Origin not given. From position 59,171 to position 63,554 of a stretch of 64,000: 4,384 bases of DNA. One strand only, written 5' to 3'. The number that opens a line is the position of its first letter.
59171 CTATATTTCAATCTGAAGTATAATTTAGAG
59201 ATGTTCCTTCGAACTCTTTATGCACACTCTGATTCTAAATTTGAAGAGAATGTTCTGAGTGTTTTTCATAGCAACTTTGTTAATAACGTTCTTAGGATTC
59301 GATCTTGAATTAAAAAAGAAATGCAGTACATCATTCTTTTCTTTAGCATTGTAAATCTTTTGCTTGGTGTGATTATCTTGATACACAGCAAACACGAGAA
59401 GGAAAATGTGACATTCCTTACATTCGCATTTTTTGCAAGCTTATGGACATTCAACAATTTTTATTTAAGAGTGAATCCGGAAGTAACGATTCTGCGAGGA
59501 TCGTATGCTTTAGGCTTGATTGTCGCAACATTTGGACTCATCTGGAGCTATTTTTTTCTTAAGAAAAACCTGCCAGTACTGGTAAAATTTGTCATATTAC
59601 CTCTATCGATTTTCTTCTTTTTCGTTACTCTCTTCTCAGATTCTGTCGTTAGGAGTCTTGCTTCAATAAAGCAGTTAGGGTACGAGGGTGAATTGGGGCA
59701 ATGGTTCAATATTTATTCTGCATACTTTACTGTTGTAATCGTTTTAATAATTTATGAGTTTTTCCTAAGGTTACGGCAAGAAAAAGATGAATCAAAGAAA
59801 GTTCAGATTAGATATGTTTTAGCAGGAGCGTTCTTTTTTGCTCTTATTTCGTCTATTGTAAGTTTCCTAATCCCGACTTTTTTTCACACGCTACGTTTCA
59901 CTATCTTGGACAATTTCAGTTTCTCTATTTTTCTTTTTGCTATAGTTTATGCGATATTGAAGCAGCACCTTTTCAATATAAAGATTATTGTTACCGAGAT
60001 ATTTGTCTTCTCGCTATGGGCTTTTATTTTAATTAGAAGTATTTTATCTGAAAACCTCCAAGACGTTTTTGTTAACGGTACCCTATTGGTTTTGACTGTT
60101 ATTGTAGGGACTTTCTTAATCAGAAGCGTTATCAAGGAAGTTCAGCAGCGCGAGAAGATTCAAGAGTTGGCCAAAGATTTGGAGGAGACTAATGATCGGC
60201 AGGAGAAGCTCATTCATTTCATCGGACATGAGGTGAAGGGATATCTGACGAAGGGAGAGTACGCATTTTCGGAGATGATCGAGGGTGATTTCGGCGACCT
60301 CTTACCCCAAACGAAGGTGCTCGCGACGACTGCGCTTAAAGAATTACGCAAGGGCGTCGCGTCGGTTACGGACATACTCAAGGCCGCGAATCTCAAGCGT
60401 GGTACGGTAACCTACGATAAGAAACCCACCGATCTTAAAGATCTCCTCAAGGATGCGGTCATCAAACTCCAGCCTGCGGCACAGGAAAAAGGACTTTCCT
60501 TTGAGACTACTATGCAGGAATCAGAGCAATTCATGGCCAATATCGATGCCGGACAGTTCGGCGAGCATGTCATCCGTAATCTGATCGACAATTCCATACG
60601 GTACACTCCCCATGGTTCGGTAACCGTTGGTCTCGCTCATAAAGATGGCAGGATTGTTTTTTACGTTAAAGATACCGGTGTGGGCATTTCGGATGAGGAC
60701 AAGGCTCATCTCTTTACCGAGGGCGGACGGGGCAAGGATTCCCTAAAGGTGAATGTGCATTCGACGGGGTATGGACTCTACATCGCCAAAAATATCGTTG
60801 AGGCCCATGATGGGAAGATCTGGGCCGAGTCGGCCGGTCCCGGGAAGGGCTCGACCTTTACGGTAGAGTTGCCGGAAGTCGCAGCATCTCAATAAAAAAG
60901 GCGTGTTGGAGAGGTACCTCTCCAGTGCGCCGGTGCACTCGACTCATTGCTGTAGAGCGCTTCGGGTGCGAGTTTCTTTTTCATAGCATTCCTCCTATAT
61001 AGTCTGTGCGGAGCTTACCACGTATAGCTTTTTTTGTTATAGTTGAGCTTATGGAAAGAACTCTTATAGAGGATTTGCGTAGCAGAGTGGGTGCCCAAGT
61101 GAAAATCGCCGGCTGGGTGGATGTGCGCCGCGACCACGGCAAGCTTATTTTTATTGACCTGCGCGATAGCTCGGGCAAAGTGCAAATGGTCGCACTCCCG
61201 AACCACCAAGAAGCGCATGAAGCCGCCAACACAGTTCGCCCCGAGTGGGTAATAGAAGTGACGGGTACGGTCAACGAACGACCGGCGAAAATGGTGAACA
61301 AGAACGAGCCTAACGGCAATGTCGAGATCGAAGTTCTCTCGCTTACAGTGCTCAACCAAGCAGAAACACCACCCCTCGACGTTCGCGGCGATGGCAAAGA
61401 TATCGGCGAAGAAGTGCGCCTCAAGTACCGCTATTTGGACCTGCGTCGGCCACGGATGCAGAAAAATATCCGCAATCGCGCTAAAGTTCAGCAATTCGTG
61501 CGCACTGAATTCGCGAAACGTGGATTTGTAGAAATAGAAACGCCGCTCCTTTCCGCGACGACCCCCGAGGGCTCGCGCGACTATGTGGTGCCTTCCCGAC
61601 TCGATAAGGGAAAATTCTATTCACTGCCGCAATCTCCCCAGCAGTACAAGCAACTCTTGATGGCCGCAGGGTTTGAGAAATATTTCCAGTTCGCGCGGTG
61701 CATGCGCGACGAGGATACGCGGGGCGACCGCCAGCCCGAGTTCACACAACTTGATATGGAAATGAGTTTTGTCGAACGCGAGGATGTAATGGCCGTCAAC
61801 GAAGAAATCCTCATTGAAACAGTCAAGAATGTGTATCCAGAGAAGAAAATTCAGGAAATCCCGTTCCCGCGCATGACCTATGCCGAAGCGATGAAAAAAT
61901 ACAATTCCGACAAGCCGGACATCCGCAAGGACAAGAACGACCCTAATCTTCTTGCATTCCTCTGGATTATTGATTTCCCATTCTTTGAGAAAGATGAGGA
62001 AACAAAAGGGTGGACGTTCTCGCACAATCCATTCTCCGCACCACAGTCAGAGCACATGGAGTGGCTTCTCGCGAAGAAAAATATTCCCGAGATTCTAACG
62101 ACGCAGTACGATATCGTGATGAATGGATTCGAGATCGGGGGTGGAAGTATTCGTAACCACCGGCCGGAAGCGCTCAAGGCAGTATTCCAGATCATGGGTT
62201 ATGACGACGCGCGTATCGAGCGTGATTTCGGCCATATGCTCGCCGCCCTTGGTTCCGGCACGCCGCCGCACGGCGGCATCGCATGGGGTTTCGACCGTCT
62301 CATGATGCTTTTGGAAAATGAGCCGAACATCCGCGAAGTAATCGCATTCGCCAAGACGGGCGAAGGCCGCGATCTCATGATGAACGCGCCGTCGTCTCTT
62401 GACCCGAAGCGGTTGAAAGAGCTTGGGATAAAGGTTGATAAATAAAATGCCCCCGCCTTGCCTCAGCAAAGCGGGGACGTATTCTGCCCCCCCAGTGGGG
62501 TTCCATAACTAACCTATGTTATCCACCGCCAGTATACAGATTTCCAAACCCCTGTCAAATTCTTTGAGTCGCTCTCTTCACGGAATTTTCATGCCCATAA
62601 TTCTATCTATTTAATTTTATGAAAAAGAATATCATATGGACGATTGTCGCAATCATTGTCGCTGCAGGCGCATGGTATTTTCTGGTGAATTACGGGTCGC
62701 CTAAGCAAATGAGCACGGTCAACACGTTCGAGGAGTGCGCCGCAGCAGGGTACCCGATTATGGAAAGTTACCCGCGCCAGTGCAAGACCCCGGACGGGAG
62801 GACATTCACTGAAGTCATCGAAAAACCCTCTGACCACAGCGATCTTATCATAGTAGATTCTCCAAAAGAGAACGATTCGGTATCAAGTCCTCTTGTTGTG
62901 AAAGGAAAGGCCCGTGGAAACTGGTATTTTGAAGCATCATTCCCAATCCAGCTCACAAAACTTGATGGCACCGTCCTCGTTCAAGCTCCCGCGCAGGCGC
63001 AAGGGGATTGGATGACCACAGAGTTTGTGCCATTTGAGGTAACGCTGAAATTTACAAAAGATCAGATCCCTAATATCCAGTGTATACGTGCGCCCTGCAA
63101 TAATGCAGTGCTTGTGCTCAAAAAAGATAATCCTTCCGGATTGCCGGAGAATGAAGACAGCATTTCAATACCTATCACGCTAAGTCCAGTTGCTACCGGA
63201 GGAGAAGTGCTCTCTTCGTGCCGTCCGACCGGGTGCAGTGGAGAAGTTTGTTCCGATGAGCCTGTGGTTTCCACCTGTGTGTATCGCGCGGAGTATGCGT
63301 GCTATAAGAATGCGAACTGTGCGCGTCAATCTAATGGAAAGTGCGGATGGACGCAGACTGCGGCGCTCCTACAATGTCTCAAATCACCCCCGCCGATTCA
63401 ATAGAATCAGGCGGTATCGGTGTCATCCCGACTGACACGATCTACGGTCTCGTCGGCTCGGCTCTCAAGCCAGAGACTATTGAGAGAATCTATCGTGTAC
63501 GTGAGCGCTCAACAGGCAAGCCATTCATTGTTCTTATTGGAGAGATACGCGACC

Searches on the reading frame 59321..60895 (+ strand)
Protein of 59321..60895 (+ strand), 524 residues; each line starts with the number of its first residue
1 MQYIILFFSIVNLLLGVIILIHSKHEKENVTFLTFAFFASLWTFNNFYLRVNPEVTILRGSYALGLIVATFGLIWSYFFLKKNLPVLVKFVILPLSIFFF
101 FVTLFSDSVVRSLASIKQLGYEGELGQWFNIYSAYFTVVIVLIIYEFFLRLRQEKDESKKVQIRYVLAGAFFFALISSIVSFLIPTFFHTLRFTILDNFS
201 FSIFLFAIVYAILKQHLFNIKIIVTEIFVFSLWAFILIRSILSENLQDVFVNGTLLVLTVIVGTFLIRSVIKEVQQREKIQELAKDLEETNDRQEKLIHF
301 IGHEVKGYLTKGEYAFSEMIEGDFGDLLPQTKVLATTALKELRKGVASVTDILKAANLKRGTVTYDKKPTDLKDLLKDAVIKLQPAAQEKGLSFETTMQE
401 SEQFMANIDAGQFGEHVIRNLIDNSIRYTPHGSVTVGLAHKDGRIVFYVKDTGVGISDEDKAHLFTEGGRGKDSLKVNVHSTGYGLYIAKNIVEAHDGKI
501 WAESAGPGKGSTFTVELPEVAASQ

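Call 51: search_protein_families(library=pfam, proteins=[window:59321-60895:+], max_evalue=0.00001)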
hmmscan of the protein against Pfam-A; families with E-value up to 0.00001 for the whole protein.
window:59321-60895:+ (524 aa): 1 family
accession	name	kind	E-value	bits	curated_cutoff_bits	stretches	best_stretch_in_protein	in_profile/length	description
PF02518.31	HATPase_c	-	5.2e-24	85.3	26.4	1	415-519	7-109/111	Histidine kinase-, DNA gyrase B-, and HSP90-like ATPase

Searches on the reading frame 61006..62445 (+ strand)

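Call 51: search_protein_families(library=pfam, proteins=[window:61006-62445:+], max_evalue=0.00001)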
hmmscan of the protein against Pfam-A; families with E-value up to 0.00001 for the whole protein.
window:61006-62445:+ (479 aa): 2 families
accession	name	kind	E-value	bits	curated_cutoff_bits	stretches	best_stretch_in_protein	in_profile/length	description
PF00152.25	tRNA-synt_2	-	1.8e-110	369.2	25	1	135-451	2-307/308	tRNA synthetases class II (D, K and N)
PF01336.31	tRNA_anti-codon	-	4.4e-17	62.2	27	1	32-116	1-75/75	OB-fold nucleic acid binding domain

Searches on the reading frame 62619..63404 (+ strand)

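Call 51: search_protein_families(library=pfam, proteins=[window:62619-63404:+], max_evalue=0.00001)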
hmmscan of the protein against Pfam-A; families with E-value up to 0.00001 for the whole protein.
window:62619-63404:+ (261 aa): 1 family
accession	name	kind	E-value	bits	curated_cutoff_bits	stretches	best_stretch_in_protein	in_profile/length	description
PF10648.15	Gmad2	-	6.6e-13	49.2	25.7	1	77-149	2-69/86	Immunoglobulin-like domain of bacterial spore germination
